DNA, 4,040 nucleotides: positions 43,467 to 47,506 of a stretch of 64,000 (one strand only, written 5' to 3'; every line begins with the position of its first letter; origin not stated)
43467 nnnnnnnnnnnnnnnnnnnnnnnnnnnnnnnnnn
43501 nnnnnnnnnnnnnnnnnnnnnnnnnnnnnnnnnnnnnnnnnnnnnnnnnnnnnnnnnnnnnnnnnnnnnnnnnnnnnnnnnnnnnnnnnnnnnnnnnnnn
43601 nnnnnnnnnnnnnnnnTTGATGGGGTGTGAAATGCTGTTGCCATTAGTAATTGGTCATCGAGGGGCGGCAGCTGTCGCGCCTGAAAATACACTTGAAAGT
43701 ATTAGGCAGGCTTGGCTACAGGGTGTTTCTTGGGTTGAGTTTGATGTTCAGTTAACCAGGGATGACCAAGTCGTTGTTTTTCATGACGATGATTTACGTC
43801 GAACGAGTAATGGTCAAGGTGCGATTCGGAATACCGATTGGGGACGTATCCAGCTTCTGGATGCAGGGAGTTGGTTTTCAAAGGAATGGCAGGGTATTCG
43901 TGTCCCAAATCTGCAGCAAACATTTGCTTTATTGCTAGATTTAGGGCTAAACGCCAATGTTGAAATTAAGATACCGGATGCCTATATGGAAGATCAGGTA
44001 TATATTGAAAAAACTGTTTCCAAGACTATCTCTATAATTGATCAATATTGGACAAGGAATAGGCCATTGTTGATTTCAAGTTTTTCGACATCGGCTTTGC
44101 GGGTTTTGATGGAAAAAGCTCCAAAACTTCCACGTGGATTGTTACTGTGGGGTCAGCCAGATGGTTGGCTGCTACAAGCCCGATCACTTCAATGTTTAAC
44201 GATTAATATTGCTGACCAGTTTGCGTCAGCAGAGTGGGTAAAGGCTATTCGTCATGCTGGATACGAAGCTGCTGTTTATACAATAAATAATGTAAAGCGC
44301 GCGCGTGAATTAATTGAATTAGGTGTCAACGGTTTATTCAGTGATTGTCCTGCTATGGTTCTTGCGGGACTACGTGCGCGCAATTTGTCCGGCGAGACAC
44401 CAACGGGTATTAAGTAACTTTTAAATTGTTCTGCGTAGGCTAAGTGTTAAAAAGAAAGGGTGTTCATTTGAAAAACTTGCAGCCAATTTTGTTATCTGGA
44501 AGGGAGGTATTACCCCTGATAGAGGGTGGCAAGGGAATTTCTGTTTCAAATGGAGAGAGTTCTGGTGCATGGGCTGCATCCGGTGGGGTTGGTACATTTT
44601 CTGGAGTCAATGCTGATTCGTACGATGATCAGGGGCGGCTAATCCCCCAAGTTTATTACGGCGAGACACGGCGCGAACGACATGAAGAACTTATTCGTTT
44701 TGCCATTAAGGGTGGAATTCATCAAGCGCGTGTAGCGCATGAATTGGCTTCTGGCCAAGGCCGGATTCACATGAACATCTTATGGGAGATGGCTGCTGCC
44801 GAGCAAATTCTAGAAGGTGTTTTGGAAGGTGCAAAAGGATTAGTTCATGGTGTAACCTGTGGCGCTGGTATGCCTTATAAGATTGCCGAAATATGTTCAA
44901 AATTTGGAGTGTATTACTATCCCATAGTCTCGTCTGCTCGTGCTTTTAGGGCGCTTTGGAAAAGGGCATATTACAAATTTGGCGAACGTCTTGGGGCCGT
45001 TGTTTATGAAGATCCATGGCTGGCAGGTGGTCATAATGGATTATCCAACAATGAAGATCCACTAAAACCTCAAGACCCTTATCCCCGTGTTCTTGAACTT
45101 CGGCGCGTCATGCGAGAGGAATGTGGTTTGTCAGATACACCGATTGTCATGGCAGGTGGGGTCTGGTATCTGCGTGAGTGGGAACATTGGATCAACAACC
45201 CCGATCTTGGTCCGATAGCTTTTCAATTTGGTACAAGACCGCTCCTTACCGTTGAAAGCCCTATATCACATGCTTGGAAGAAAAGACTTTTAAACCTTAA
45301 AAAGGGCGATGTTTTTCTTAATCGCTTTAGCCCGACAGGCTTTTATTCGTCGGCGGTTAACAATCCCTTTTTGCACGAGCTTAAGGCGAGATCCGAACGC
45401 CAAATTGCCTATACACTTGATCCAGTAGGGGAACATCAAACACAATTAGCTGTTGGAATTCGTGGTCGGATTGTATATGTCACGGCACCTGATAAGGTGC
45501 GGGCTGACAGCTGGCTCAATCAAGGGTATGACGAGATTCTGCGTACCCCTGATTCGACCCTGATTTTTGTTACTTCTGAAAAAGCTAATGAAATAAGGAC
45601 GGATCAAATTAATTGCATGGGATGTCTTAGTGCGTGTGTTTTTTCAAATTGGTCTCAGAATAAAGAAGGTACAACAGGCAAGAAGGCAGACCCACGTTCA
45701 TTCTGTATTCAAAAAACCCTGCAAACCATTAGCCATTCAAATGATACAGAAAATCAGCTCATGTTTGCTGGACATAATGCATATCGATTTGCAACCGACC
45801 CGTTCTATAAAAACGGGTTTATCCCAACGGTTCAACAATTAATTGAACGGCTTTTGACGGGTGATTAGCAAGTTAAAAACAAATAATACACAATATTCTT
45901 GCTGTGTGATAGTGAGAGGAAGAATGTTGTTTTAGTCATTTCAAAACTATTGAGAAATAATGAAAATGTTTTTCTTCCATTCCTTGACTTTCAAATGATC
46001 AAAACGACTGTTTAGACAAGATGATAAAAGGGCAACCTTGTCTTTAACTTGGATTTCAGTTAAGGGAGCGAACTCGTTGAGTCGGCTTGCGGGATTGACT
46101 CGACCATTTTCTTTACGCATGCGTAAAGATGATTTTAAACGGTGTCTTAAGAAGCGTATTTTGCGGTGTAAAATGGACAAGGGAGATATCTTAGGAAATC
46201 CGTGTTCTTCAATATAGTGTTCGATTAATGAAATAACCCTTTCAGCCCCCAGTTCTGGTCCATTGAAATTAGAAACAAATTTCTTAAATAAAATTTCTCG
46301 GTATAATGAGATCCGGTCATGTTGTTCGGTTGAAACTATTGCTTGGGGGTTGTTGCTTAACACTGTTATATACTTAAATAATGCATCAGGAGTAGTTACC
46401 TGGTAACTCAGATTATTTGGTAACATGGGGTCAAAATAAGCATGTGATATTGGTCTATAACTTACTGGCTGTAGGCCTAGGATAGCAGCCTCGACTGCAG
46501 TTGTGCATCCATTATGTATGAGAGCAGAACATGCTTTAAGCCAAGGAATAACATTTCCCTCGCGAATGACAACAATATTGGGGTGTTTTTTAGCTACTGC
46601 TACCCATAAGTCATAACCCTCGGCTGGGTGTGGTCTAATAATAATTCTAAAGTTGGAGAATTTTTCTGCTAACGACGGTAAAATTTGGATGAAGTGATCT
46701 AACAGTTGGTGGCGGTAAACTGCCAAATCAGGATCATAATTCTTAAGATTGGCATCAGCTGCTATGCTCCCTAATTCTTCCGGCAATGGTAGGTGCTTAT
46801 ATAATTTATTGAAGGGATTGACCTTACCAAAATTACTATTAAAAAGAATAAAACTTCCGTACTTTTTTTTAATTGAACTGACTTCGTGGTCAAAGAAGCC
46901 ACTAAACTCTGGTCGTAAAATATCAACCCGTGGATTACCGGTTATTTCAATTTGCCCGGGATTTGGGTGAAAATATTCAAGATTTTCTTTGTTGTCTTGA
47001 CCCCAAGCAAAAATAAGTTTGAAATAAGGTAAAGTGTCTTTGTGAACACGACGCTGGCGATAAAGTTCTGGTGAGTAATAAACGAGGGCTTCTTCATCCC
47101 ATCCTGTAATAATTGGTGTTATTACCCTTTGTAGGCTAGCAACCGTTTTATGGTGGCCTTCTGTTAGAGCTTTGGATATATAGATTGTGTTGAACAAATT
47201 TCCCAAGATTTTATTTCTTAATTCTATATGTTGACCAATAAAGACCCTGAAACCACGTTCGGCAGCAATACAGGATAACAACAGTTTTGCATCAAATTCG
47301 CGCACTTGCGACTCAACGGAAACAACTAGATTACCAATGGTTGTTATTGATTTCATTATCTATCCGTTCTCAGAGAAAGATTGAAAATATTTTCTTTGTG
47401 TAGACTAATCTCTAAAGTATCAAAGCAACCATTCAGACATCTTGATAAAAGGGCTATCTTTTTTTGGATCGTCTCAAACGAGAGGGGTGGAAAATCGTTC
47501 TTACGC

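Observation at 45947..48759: Tandem paralogous Capsule_synth (KpsS/KpsC-like) genes arranged like a split KpsC, with no other capsule genes nearby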

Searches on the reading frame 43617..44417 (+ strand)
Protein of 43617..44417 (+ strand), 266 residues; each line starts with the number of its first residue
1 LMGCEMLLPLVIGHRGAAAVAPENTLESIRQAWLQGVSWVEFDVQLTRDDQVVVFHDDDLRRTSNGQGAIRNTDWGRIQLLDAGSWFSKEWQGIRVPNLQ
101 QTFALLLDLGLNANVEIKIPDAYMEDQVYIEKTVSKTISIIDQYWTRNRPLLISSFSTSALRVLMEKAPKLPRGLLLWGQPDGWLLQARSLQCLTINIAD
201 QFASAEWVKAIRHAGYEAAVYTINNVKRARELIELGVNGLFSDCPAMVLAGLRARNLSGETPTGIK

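Call 3: search_protein_families(library=pfam, proteins=[window:43617-44417:+], max_evalue=1)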
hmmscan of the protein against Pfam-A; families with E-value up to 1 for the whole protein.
window:43617-44417:+ (266 aa): 3 families
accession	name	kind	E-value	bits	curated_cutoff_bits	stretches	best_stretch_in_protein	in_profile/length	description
PF03009.23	GDPD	-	3.7e-46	158.7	23.6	1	14-246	1-243/244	Glycerophosphoryl diester phosphodiesterase family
PF05609.18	LAP1_C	-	0.025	14.1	26.8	1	189-228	70-109/233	Lamina-associated polypeptide 1, AAA+ activator domain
PF00388.25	PI-PLC-X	-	0.088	12.9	23.1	1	23-58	26-61/144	Phosphatidylinositol-specific phospholipase C, X domain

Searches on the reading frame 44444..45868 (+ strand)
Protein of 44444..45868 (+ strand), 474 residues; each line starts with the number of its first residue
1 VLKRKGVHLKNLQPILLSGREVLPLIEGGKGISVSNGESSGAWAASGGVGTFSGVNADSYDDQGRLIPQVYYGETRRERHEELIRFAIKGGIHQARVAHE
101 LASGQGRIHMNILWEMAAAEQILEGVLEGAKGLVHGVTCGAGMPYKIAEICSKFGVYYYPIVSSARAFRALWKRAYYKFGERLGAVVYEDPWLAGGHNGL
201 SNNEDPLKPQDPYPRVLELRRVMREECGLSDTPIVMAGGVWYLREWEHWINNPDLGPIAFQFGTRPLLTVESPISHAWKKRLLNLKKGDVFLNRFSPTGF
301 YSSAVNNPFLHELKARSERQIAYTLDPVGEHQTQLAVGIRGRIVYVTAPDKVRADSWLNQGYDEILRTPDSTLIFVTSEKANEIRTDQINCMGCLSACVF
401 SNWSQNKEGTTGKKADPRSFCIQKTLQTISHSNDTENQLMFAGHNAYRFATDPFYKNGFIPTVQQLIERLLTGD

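Call 3: search_protein_families(library=pfam, proteins=[window:44444-45868:+], max_evalue=1)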
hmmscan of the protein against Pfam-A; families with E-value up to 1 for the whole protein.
window:44444-45868:+ (474 aa): 1 family
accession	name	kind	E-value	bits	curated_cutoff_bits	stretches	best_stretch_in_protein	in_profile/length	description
PF03060.21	NMO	-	1.1e-09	38.6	28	1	133-470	113-328/331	Nitronate monooxygenase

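Call 4: search_protein_families(library=ncbifam, proteins=[window:44444-45868:+], max_evalue=1)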
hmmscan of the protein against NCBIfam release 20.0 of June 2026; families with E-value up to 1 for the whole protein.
window:44444-45868:+ (474 aa): 1 family
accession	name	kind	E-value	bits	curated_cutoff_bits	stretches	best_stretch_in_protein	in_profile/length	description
TIGR03151.1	enACPred_II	equivalog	4.2e-06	26.3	453.1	1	232-318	162-244/307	enoyl-[acyl-carrier-protein] reductase FabK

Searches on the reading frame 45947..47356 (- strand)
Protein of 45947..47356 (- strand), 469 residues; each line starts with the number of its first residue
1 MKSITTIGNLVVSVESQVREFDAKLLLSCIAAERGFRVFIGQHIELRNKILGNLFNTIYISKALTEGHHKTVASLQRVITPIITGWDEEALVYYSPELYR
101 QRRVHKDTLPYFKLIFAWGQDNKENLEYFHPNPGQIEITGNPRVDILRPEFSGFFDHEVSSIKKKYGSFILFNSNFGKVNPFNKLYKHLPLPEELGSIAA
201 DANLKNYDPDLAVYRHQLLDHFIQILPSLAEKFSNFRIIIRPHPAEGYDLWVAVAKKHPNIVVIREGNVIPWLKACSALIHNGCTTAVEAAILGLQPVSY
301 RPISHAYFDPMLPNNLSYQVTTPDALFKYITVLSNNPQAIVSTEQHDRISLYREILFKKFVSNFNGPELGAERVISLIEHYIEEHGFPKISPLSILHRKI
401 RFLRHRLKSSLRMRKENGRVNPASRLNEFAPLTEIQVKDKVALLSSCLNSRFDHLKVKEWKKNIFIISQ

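Call 3: search_protein_families(library=pfam, proteins=[window:45947-47356:-], max_evalue=1)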
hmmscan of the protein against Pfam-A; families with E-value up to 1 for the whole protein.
window:45947-47356:- (469 aa): 2 families
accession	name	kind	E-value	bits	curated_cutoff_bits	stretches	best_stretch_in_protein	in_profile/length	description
PF02350.25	Epimerase_2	-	0.069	12.4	30.6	0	114-156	125-159/347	UDP-N-acetylglucosamine 2-epimerase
PF04007.18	DUF354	-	0.11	12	22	1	224-306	209-291/349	Protein of unknown function (DUF354)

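Call 4: search_protein_families(library=ncbifam, proteins=[window:45947-47356:-], max_evalue=1)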
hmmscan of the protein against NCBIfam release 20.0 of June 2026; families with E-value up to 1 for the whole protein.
window:45947-47356:- (469 aa): 2 families
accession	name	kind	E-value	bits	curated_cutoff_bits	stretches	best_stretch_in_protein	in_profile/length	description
TIGR04396.2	surf_polysacc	subfamily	2.3e-91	307.1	125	1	10-443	1-425/427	surface carbohydrate biosynthesis protein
NF046086.1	BFO_1060_trans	domain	3.5e-17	62.6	200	1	105-359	98-343/365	BFO_1060 family glycosyltransferase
